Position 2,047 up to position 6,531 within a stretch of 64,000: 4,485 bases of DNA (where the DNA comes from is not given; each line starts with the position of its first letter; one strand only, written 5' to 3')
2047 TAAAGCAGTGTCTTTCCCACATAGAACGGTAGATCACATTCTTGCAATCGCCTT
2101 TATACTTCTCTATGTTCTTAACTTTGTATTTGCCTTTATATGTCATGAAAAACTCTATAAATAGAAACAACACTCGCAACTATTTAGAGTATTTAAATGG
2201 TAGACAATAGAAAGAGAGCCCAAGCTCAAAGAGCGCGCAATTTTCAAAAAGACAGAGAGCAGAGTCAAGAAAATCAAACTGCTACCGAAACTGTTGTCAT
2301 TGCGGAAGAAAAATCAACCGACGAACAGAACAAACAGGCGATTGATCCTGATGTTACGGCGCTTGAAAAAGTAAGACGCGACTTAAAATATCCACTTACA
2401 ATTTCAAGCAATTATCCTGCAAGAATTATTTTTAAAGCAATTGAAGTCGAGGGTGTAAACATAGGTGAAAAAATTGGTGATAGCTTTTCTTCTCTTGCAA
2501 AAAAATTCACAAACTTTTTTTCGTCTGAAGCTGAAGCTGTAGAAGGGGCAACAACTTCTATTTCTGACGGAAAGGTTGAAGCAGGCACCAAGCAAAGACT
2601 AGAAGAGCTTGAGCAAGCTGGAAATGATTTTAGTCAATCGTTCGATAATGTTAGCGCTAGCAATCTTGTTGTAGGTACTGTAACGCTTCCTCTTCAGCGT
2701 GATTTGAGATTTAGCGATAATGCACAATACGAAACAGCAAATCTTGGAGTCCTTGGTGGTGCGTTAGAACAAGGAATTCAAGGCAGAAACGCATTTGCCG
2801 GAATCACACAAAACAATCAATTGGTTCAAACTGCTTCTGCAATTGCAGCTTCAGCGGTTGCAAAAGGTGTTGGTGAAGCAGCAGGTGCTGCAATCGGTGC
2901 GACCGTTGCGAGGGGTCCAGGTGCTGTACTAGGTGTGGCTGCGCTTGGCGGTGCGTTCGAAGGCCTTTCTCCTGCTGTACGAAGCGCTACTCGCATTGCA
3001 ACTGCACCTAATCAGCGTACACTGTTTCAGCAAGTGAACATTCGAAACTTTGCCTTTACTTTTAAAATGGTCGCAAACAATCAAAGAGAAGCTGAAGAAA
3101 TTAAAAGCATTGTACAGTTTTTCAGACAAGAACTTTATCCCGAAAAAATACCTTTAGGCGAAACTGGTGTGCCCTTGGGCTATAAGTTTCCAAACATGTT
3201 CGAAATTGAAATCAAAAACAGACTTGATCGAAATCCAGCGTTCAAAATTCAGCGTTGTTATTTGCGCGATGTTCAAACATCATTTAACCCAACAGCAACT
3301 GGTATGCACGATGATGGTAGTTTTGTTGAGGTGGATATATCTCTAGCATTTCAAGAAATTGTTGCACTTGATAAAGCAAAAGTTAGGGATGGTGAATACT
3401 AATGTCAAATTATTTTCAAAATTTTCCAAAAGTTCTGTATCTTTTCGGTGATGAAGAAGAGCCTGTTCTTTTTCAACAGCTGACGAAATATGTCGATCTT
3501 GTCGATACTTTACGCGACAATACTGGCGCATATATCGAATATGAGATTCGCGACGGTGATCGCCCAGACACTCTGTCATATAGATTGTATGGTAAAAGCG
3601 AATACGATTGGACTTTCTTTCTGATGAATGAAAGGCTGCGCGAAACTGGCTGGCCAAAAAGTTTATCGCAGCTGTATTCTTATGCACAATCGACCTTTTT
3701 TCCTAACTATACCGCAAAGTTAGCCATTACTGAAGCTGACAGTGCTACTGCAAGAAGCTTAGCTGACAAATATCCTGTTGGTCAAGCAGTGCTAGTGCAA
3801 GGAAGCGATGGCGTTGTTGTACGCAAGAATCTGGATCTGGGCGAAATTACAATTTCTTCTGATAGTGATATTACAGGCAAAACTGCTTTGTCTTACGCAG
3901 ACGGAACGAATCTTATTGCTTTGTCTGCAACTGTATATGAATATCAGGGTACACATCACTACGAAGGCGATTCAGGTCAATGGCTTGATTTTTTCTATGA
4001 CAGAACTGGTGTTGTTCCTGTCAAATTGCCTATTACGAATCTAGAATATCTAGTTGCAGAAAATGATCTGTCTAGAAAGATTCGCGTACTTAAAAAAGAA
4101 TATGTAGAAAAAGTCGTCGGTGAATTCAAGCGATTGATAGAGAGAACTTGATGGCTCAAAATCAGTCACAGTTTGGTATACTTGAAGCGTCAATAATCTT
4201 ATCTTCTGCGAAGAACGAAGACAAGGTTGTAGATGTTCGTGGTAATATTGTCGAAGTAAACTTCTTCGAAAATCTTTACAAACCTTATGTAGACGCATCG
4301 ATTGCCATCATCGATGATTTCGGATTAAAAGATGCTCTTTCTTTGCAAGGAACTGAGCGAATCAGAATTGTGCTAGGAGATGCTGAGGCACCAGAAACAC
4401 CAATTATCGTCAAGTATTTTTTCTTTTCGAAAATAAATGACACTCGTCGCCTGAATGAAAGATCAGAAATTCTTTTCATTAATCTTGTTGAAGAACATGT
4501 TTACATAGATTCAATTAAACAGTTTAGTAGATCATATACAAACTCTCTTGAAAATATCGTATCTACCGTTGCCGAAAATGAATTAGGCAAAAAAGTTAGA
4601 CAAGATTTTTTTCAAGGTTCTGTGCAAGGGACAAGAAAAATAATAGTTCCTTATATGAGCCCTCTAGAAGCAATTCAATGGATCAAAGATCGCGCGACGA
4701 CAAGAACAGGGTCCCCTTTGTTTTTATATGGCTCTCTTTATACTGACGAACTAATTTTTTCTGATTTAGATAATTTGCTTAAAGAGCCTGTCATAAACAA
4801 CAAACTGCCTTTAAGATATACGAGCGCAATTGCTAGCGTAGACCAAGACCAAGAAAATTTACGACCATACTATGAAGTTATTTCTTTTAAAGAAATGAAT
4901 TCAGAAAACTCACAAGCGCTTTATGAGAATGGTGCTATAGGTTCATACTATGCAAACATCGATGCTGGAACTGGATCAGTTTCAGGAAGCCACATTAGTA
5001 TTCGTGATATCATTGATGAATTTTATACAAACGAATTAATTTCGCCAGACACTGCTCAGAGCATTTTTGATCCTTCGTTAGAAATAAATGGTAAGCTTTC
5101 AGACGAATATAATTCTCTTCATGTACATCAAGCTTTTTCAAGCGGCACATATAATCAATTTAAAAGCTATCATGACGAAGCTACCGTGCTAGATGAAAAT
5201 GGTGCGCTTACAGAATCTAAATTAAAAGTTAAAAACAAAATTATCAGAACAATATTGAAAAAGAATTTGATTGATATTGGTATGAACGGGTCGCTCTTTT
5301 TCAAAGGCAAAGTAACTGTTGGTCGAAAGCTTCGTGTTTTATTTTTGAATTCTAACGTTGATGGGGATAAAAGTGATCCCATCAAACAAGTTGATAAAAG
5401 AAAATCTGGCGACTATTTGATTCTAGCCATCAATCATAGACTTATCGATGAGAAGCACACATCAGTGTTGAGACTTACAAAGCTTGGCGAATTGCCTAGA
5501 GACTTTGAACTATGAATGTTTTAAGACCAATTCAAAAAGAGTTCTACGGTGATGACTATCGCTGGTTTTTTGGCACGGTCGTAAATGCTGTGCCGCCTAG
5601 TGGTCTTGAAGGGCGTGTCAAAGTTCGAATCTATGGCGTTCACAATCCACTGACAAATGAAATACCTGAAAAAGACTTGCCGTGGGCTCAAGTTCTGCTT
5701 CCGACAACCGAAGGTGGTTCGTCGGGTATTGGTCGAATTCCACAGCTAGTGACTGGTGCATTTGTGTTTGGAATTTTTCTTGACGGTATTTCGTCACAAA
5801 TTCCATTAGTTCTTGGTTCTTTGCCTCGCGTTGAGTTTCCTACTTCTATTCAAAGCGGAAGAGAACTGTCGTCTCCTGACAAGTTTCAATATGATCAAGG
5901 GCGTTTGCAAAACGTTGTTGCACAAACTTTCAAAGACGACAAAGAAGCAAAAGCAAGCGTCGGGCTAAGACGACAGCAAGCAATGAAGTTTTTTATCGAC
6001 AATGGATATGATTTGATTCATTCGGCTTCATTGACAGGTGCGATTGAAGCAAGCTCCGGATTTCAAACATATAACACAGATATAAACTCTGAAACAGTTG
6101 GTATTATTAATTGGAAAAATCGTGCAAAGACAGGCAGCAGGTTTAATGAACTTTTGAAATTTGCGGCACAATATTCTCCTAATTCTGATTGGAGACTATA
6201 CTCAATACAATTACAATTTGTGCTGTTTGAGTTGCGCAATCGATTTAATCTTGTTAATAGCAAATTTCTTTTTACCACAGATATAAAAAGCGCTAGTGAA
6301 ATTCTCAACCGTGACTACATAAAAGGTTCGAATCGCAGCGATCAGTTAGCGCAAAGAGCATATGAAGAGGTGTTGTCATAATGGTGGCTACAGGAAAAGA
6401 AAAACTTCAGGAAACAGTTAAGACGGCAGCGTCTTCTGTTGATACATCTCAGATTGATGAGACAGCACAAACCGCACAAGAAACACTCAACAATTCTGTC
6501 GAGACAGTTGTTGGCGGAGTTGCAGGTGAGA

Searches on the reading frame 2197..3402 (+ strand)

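Call 86: search_protein_families(library=phrogs, proteins=[window:2197-3402:+], max_evalue=0.00001)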
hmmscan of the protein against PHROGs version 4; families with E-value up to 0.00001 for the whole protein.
window:2197-3402:+ (401 aa): 1 family
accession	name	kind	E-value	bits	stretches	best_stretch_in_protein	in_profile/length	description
phrog_230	-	tail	7.6e-28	99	1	8-399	228-585/628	baseplate tail tube cap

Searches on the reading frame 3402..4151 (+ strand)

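Call 86: search_protein_families(library=phrogs, proteins=[window:3402-4151:+], max_evalue=0.00001)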
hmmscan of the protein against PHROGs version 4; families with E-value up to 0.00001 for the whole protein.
window:3402-4151:+ (249 aa): 1 family
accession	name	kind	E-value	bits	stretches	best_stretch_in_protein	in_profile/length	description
phrog_232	-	tail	1.3e-27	98.2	2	1-98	1-102/296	baseplate wedge subunit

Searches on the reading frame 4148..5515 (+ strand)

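Call 86: search_protein_families(library=phrogs, proteins=[window:4148-5515:+], max_evalue=0.00001)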
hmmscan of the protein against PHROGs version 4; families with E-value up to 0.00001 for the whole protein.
window:4148-5515:+ (455 aa): 1 family
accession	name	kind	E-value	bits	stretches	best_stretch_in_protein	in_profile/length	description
phrog_350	-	tail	9.3e-36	124.7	1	3-445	3-425/436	tail protein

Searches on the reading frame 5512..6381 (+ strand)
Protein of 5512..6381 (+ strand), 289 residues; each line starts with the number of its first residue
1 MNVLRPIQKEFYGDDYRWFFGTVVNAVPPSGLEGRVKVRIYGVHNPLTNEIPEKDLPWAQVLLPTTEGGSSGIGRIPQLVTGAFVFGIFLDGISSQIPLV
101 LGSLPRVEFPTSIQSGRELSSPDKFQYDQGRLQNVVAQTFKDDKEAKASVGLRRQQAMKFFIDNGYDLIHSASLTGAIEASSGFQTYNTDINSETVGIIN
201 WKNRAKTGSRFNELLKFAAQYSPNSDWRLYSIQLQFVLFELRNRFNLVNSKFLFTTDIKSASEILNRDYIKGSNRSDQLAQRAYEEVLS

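Call 86: search_protein_families(library=phrogs, proteins=[window:5512-6381:+], max_evalue=0.00001)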
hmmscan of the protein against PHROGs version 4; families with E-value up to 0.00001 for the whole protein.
window:5512-6381:+ (289 aa): 4 families
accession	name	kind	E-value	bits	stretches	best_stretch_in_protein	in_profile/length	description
phrog_1922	-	tail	1.7e-27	97.3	1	31-134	39-142/932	baseplate hub subunit and tail lysozyme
phrog_430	-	tail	7.1e-26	91.9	1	13-105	15-106/868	baseplate hub subunit and tail lysozyme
phrog_694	-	tail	3.5e-20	72.9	1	8-105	12-114/851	baseplate hub and tail lysozyme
phrog_33098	-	tail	2.2e-16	60.8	1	26-105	42-122/641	baseplate hub and tail lysozyme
